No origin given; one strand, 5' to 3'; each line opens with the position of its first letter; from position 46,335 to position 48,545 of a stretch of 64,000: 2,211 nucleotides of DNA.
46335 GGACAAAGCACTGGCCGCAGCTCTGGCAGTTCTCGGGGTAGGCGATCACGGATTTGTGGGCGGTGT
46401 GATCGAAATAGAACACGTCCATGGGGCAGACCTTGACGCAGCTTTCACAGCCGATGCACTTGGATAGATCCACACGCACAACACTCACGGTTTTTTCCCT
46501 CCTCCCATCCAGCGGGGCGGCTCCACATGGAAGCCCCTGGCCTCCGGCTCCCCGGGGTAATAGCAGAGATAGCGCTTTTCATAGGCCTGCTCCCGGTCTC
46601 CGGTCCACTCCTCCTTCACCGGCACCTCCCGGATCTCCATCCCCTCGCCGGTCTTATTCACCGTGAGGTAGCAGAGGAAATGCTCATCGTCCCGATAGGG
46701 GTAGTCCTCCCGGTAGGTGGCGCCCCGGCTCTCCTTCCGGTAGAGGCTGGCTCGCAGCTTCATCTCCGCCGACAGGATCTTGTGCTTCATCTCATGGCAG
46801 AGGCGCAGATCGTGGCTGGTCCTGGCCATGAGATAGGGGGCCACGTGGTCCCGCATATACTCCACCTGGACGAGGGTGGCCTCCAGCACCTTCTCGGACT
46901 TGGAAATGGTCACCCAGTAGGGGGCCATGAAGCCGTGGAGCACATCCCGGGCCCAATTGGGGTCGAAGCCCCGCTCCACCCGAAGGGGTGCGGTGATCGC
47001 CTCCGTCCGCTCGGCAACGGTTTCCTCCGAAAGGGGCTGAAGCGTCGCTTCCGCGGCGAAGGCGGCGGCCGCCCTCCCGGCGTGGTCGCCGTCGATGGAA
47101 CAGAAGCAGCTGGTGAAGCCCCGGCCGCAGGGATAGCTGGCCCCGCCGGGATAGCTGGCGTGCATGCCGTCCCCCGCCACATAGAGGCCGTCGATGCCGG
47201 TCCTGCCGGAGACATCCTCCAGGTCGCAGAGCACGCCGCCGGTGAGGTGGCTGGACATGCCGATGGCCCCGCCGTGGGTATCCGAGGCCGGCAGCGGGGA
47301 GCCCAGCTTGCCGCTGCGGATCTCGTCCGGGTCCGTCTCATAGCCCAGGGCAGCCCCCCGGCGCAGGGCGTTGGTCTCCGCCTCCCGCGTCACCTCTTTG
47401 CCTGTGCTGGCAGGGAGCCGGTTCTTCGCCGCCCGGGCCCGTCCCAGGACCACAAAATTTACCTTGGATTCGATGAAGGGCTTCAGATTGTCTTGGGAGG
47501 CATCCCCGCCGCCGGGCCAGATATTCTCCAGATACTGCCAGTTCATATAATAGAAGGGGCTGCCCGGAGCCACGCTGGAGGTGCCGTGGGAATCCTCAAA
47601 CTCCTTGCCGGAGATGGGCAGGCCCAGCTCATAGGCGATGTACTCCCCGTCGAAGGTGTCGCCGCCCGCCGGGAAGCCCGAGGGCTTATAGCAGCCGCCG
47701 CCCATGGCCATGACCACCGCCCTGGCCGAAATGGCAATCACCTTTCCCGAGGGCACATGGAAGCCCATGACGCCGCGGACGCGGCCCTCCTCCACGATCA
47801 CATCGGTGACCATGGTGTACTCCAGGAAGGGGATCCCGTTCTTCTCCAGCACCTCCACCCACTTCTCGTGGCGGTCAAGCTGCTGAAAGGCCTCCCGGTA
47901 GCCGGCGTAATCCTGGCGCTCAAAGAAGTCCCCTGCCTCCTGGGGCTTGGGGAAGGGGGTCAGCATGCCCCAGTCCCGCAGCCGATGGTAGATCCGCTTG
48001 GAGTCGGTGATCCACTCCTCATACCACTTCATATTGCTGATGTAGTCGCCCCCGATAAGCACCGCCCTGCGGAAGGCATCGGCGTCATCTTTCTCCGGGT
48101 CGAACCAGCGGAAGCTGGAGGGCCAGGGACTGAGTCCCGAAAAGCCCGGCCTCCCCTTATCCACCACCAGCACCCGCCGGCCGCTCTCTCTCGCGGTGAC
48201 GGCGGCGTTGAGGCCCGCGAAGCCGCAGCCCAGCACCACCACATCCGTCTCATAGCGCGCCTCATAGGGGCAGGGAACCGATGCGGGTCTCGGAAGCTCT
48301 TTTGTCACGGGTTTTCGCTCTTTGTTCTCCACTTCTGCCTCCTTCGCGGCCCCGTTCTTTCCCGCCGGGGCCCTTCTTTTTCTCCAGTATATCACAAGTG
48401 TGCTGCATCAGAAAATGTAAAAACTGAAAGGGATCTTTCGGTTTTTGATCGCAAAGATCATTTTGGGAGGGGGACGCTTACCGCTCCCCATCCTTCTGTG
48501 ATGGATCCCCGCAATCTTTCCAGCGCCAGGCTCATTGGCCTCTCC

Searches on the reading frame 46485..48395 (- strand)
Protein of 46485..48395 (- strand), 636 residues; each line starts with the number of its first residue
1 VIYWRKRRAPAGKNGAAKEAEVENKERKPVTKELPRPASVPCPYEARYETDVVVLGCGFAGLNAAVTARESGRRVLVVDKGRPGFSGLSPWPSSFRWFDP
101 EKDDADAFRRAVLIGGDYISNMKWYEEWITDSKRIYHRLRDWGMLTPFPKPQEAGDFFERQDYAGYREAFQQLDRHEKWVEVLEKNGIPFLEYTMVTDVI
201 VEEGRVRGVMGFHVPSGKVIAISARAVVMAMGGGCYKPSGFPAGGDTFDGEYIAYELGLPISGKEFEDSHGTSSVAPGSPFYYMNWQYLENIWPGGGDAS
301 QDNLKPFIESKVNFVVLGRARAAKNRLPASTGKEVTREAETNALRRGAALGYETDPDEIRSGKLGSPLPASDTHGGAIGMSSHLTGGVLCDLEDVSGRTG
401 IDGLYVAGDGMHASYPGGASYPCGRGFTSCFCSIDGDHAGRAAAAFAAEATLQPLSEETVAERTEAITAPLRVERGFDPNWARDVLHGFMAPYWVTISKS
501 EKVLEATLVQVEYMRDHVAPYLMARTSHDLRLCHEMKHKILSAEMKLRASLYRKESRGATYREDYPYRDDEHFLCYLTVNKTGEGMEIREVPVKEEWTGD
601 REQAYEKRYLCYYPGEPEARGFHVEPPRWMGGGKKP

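Call 56: search_protein_families(library=pfam, proteins=[window:46485-48395:-], max_evalue=0.00001)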
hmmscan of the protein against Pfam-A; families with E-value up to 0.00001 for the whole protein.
window:46485-48395:- (636 aa): 6 families
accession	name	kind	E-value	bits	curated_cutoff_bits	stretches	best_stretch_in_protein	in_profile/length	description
PF00890.30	FAD_binding_2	-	2.8e-17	63.5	20.4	1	51-235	1-205/414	FAD binding domain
PF02910.25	Succ_DH_flav_C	-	8.1e-13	48.9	20.8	1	495-594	12-117/130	Fumarate reductase flavoprotein C-term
PF01266.30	DAO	-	1.7e-10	41.4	27.9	0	51-85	1-36/353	FAD dependent oxidoreductase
PF07992.20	Pyr_redox_2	-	2e-08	34.5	26.1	1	51-238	2-114/291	Pyridine nucleotide-disulphide oxidoreductase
PF12831.13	FAD_oxidored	-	2.5e-07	30.8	27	0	51-81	1-31/416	FAD dependent oxidoreductase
PF03486.20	HI0933_like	-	2e-06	27.9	50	0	51-81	2-32/244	HI0933-like protein Rossmann domain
